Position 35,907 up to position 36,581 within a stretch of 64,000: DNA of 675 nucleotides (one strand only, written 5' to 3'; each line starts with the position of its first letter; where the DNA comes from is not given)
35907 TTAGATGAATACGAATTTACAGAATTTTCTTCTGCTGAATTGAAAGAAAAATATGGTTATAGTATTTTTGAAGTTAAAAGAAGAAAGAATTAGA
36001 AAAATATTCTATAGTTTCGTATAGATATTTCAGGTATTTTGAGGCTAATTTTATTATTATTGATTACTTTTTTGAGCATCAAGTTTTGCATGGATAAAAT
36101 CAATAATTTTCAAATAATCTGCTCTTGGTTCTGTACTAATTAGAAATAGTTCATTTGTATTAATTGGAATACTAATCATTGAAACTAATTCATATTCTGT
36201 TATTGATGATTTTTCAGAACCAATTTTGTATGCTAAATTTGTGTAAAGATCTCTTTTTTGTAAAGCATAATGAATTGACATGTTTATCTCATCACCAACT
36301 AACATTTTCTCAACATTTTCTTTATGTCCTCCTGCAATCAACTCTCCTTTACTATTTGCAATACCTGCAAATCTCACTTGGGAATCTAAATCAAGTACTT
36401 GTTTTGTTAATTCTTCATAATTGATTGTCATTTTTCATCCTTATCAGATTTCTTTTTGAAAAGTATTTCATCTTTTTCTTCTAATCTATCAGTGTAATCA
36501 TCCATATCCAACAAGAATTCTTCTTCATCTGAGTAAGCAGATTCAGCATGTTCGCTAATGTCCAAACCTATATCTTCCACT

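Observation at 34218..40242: Candidate undescribed ammonium/nitrogen-sensing module built around Amt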

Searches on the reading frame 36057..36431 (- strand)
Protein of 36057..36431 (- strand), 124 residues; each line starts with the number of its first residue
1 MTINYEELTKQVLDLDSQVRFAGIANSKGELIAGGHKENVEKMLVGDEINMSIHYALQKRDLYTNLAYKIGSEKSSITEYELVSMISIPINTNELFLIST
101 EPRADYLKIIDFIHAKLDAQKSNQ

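Call 3: search_protein_families(library=pfam, proteins=[window:36057-36431:-], max_evalue=0.1)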
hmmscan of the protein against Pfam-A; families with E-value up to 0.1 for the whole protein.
window:36057-36431:- (124 aa): 1 family
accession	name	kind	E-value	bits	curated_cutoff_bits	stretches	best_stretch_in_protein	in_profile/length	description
PF20364.3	DUF6659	-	4.1e-09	37.1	27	1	4-116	8-118/131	Family of unknown function (DUF6659)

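Call 6: search_protein_families(library=ncbifam, proteins=[window:36057-36431:-], max_evalue=0.01)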
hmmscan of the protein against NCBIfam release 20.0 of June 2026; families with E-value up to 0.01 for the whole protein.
window:36057-36431:- (124 aa): 0 families

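Call 10: find_homologous_proteins(query=window:36057-36431:-)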
Query window:36057-36431:- (124 aa): 673 proteins with E <= 0.001 among 677 candidates; the best 120 are listed.
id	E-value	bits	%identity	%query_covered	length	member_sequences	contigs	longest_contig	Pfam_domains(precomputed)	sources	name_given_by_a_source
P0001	1.5e-72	259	100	100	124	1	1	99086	PF20364.3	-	-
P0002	1.5e-72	259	100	100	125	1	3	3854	PF20364.3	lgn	-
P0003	4.1e-69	248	94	100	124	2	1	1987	PF20364.3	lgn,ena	-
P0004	4.5e-69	248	95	100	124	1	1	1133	PF20364.3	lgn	-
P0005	8.6e-65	234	85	100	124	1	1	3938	PF20364.3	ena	-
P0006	3.8e-64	232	85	100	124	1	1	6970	PF20364.3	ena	-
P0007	7.6e-64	231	85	100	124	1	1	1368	PF20364.3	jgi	jgi:hypothetical protein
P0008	8.4e-64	231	84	100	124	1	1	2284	PF20364.3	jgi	-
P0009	1.5e-63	230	82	100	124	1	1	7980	PF20364.3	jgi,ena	jgi:hypothetical protein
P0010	2.6e-63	229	84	100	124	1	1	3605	PF20364.3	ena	-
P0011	5.2e-63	228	84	100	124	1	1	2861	PF20364.3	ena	-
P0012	5.4e-63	228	81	100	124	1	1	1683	PF20364.3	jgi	-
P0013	7.8e-63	228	83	100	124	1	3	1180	PF20364.3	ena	-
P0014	8.2e-63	227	84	100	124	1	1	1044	PF20364.3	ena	-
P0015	1.7e-62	226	87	94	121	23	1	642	PF20364.3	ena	-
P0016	2.2e-62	226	86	97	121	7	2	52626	PF20364.3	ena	-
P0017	2.6e-62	226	83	100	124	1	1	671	PF20364.3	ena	-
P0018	2.9e-62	226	84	100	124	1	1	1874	PF20364.3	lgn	-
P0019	5.0e-62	225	81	100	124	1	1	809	PF20364.3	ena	-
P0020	1.3e-61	224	81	100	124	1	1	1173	PF20364.3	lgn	-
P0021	5.0e-61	222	78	100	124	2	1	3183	PF20364.3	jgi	jgi:hypothetical protein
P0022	8.8e-61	221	83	97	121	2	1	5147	PF20364.3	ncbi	-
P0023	1.2e-60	220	78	100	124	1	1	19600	PF20364.3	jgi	jgi:hypothetical protein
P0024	1.6e-60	220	77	100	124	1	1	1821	PF20364.3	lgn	-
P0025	1.7e-60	220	78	100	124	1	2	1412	PF20364.3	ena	-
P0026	2.1e-60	220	80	100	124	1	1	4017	PF20364.3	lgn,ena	-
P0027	2.5e-60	219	83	97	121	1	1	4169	PF20364.3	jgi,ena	jgi:hypothetical protein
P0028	2.7e-60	219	79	100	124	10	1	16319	PF20364.3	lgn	-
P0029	2.7e-60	219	79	100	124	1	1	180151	PF20364.3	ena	-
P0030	2.9e-60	219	78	99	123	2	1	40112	PF20364.3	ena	-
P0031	4.5e-60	219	77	100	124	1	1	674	PF20364.3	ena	-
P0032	4.9e-60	218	82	97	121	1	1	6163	PF20364.3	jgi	jgi:hypothetical protein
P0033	5.1e-60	218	81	97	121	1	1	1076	PF20364.3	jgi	jgi:hypothetical protein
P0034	5.5e-60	218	83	97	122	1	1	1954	PF20364.3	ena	-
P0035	6.6e-60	218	82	98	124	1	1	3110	PF20364.3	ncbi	-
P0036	6.9e-60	218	80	97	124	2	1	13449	PF20364.3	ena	-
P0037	1.0e-59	218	78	100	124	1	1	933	PF20364.3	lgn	-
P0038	1.2e-59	217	84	94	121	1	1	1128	PF20364.3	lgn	-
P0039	1.3e-59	217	80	98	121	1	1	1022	PF20364.3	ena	-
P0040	1.6e-59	217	86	91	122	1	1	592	PF20364.3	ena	-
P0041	2.7e-59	216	81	97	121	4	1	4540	PF20364.3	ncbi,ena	-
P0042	2.8e-59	216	84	94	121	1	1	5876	PF20364.3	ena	-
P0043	3.4e-59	216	83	97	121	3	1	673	PF20364.3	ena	-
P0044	3.5e-59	216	80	99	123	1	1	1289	PF20364.3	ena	-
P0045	5.9e-59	215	82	98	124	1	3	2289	PF20364.3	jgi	jgi:hypothetical protein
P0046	6.9e-59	215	77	100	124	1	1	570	PF20364.3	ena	-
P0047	7.5e-59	215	82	98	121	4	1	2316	PF20364.3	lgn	-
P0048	2.1e-58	213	77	98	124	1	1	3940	PF20364.3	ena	-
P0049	2.1e-58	213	82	97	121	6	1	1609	PF20364.3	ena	-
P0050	2.1e-58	213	74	100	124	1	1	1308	PF20364.3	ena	-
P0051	2.4e-58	213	78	100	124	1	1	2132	PF20364.3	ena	-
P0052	2.9e-58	213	80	99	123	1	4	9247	PF20364.3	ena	-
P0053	2.9e-58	213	76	100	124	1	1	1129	PF20364.3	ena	-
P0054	4.0e-58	212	79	100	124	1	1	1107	PF20364.3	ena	-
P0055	4.2e-58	212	77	98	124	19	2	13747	PF20364.3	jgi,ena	jgi:hypothetical protein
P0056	4.3e-58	212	75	100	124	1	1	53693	PF20364.3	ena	-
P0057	5.4e-58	212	76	100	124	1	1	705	PF20364.3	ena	-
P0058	6.0e-58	212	77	98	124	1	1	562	PF20364.3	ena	-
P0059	6.4e-58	212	76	100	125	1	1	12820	PF20364.3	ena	-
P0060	6.8e-58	212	79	98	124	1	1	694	PF20364.3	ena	-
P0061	7.0e-58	212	80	97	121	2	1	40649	PF20364.3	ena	-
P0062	7.5e-58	211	75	100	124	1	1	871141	PF20364.3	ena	-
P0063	7.9e-58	211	74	100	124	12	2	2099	PF20364.3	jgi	-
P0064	9.7e-58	211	79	100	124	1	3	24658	PF20364.3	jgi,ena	-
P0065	1.1e-57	211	79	98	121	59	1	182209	PF20364.3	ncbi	-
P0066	1.1e-57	211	78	100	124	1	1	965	PF20364.3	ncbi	-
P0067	1.1e-57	211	76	100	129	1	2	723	PF20364.3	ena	-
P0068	1.2e-57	211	80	97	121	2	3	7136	PF20364.3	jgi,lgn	-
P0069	1.6e-57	210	78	100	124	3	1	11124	PF20364.3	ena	-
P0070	1.8e-57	210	74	100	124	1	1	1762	PF20364.3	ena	-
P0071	2.0e-57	210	74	100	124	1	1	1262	PF20364.3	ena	-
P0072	2.7e-57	210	73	100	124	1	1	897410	PF20364.3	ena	-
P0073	2.9e-57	210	78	97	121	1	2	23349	PF20364.3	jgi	jgi:hypothetical protein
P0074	3.2e-57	209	74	100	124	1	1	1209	PF20364.3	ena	-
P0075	3.5e-57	209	79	94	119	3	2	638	PF20364.3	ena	-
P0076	4.0e-57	209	73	100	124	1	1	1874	PF20364.3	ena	-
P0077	4.0e-57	209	75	100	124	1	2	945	PF20364.3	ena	-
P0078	4.0e-57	209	75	100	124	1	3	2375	PF20364.3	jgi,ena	-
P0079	4.4e-57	209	73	100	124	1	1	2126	PF20364.3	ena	-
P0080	4.6e-57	209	73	100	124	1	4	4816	PF20364.3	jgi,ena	-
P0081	4.9e-57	209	75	100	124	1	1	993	PF20364.3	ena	-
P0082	5.4e-57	209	73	100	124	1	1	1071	PF20364.3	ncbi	-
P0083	5.6e-57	209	78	97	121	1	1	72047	PF20364.3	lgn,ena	-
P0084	5.7e-57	209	74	100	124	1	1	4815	PF20364.3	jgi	-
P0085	6.5e-57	208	78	97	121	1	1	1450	PF20364.3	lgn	-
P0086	6.9e-57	208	80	94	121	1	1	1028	PF20364.3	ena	-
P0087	6.9e-57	208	75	98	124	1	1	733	PF20364.3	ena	-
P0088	7.4e-57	208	79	98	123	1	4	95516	PF20364.3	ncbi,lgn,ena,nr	ncbi:MAG: hypothetical protein OEM28_02575 [Nitrosopumilus sp.]|nr:hypothetical protein [Nitrosopumi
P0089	7.8e-57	208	73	100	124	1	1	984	PF20364.3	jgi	-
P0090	8.3e-57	208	79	98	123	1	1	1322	PF20364.3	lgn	-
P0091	8.7e-57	208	79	94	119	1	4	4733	PF20364.3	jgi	jgi:hypothetical protein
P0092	8.7e-57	208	78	97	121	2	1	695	PF20364.3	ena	-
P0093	9.2e-57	208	73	100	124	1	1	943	PF20364.3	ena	-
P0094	1.0e-56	208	75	100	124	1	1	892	PF20364.3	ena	-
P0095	1.0e-56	208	78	99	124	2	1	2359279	PF20364.3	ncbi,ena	-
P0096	1.1e-56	208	81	96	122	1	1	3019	PF20364.3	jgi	jgi:hypothetical protein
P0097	1.1e-56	208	81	97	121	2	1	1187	PF20364.3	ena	-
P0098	1.3e-56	208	73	100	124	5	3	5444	PF20364.3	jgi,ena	-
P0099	1.3e-56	207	76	100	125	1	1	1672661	PF20364.3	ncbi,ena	-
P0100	1.3e-56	207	77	100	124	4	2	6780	PF20364.3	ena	-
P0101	1.4e-56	207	81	96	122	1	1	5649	PF20364.3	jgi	jgi:hypothetical protein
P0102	1.4e-56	207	73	100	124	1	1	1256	PF20364.3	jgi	-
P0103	1.5e-56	207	78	98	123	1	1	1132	PF20364.3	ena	-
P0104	1.5e-56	207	78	98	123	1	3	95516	PF20364.3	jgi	-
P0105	1.6e-56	207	73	100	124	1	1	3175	PF20364.3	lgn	-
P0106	1.9e-56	207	74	100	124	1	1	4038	PF20364.3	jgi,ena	-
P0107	1.9e-56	207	79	98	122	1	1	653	PF20364.3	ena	-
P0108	2.0e-56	207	75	100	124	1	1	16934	PF20364.3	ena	-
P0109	2.1e-56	207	74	100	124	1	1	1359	PF20364.3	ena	-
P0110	2.2e-56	207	76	99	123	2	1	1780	PF20364.3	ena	-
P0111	2.3e-56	207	74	100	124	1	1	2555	PF20364.3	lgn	-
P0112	2.4e-56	207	74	100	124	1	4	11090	PF20364.3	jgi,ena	-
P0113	2.5e-56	207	75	98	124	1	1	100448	PF20364.3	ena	-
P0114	2.6e-56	207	81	95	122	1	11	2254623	PF20364.3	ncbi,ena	-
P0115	2.7e-56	206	78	97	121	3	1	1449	PF20364.3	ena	-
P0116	2.7e-56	206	79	97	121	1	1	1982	PF20364.3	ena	-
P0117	2.7e-56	206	78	97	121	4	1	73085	PF20364.3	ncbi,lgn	-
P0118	2.8e-56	206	77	100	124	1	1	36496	PF20364.3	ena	-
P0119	3.0e-56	206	73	100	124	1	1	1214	PF20364.3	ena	-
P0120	3.0e-56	206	79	98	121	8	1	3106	PF20364.3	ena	-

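Call 18: find_encoding_contigs(protein=P0099, flank=8000, max_places=3)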
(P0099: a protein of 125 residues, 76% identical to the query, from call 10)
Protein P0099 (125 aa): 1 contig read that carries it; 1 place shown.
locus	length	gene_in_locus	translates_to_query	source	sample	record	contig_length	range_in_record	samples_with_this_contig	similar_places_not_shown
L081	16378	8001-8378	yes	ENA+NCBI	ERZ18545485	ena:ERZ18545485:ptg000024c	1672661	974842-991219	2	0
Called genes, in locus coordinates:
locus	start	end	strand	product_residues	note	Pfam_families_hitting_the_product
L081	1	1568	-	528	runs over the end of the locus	PF23613:ELP3_N, PF04055:Radical_SAM, PF16199:Radical_SAM_C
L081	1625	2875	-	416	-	PF00999:Na_H_Exchanger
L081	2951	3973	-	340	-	PF00586:AIRS, PF02769:AIRS_C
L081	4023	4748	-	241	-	PF09754:PAC2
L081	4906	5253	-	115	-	-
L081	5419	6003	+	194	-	PF00543:P-II (weak)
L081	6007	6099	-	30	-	-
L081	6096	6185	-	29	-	-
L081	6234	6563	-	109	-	PF00543:P-II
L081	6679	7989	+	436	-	PF00909:Ammonium_transp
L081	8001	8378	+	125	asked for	PF20364:DUF6659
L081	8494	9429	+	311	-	PF01699:Na_Ca_ex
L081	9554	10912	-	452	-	PF01523:PmbA_TldD_1st, PF19289:PmbA_TldD_3rd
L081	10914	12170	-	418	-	PF04055:Radical_SAM, PF19288:CofH_C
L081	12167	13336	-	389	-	PF04055:Radical_SAM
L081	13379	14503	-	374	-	PF00089:Trypsin, PF13365:Trypsin_2, PF13180:PDZ_2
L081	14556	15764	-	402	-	PF13506:Glyco_transf_21, PF13641:Glyco_tranf_2_3, PF00535:Glycos_transf_2, PF10111:Glyco_tranf_2_2 (weak)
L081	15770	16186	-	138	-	PF10604:Polyketide_cyc2, PF03364:Polyketide_cyc (weak)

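Call 19: find_encoding_contigs(protein=P0095, flank=8000, max_places=3)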
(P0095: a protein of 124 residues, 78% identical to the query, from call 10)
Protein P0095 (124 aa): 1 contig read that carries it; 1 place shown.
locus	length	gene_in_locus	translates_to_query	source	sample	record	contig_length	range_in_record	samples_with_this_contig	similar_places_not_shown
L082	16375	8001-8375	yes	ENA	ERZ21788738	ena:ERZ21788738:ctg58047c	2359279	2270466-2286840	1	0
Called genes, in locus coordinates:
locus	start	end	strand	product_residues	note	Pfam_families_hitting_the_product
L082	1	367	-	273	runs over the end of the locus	-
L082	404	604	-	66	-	-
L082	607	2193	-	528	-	PF01921:tRNA-synt_1f, PF19269:Anticodon_2 (weak)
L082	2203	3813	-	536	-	PF23613:ELP3_N, PF04055:Radical_SAM, PF16199:Radical_SAM_C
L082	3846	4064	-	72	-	-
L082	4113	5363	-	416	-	PF00999:Na_H_Exchanger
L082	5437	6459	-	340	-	PF00586:AIRS, PF02769:AIRS_C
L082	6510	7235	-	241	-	PF09754:PAC2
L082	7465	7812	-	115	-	-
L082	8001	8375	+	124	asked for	PF20364:DUF6659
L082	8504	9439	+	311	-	PF01699:Na_Ca_ex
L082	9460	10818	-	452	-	PF01523:PmbA_TldD_1st, PF19289:PmbA_TldD_3rd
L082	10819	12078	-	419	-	PF04055:Radical_SAM, PF19288:CofH_C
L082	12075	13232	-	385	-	PF04055:Radical_SAM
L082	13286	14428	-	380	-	PF00089:Trypsin, PF13365:Trypsin_2, PF13180:PDZ_2, PF17820:PDZ_6 (faint)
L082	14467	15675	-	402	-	PF13506:Glyco_transf_21, PF13641:Glyco_tranf_2_3, PF00535:Glycos_transf_2, PF10111:Glyco_tranf_2_2 (faint)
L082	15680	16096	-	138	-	PF10604:Polyketide_cyc2, PF03364:Polyketide_cyc (weak)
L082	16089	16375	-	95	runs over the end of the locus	-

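Call 45: predict_structure(alignment_id=A4)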
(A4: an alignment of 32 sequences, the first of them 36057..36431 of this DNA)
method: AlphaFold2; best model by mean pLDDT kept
length: 124 residues; sequences in the alignment: 32
mean_pLDDT: 70.7   pTM: 0.66
mean pLDDT of the five models: 70.7, 62.2, 61.8, 58.1, 44.1
residues with pLDDT >= 90: 0; 70-90: 70; 50-70: 34; < 50: 20
segments of 3 or more residues with pLDDT < 50: 46-58, 75-80
pLDDT, mean of each block of 10 residues (from residue 1): 82 84 81 77 51 47 66 52 74 82 73 84 59
secondary structure, 60 per line:
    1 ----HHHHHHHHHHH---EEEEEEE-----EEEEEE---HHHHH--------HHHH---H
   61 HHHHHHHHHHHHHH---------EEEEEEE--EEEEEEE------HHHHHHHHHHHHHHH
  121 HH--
elements in order: H5-15 E19-25 E31-36 H40-44 H53-56 H60-74 E84-90 E93-99 H106-122

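Call 52: fold_search(model_id=the predicted structure, library=pdb)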
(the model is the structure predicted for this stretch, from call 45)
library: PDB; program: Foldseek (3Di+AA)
matches with E <= 10: 585; with E <= 0.001: 1
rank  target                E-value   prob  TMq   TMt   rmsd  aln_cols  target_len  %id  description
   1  7yh1_A                8.0e-04  1.00  0.45  0.48   9.6       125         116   14  Roadblock from Candidatus Prometheoarchaeum syntrophicum strain MK-D1 (released 2023-07-19)
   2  6ehr_B                1.2e-03  1.00  0.46  0.45   9.8       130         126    8  The crystal structure of the human LAMTOR-RagA CTD-RagC CTD complex (released 2017-10-04)
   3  5yk3_G                3.5e-03  1.00  0.50  0.50  10.3       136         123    7  human Ragulator complex (released 2019-01-23)
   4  1veu_B                3.9e-03  0.99  0.44  0.44   9.4       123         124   10  Crystal structure of the p14/MP1 complex at 2.15 A resolution (released 2004-08-03)
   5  3cpt_A                4.2e-03  1.00  0.51  0.53   9.3       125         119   10  MP1-p14 Scaffolding complex (released 2008-07-01)
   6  3kye_B                4.5e-03  0.99  0.45  0.46  10.4       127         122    9  Crystal Structure of Roadblock/LC7 Domain from Streptomyces avermitilis (released 2009-12-22)
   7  5x6v_B                4.5e-03  0.99  0.45  0.45   9.6       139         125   10  Crystal structure of human heteroheptameric complex (released 2017-12-06)
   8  1veu_A                4.8e-03  1.00  0.50  0.53  10.1       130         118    9  Crystal structure of the p14/MP1 complex at 2.15 A resolution (released 2004-08-03)
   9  6ehr_A                5.1e-03  1.00  0.51  0.52   8.8       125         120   12  The crystal structure of the human LAMTOR-RagA CTD-RagC CTD complex (released 2017-10-04)
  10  6b9x_B                5.1e-03  0.99  0.45  0.45   9.5       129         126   10  Crystal structure of Ragulator (released 2017-11-08)
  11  5yk3_B                5.1e-03  0.98  0.43  0.43  10.2       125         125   10  human Ragulator complex (released 2019-01-23)
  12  2zl1_A                7.0e-03  1.00  0.52  0.53   9.9       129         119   10  MP1-p14 Scaffolding complex (released 2008-06-24)
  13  6b9x_C                7.0e-03  0.99  0.52  0.53   8.9       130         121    8  Crystal structure of Ragulator (released 2017-11-08)
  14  1vet_B                7.0e-03  0.99  0.45  0.47  10.0       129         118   12  Crystal Structure of p14/MP1 at 1.9 A resolution (released 2004-08-03)
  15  9y6s_5w               7.9e-03  0.96  0.41  0.44  10.8       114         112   18  96-nm repeat of the Leishmania tarentolae doublet microtubule (released 2025-12-17)
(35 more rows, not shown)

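Call 66: search_protein_families(library=pfam, proteins=[L081:4906-5253:-], max_evalue=0.01)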
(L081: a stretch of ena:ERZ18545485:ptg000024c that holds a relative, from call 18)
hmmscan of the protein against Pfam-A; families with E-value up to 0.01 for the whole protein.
L081:4906-5253:- (115 aa): 2 families
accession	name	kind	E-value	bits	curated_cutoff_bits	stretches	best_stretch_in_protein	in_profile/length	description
PF14277.12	DUF4364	-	0.0033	17.7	26.9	1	66-113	23-76/162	Domain of unknown function (DUF4364)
PF14947.12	HTH_45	-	0.0064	16.9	25.5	0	71-110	34-69/77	Winged helix-turn-helix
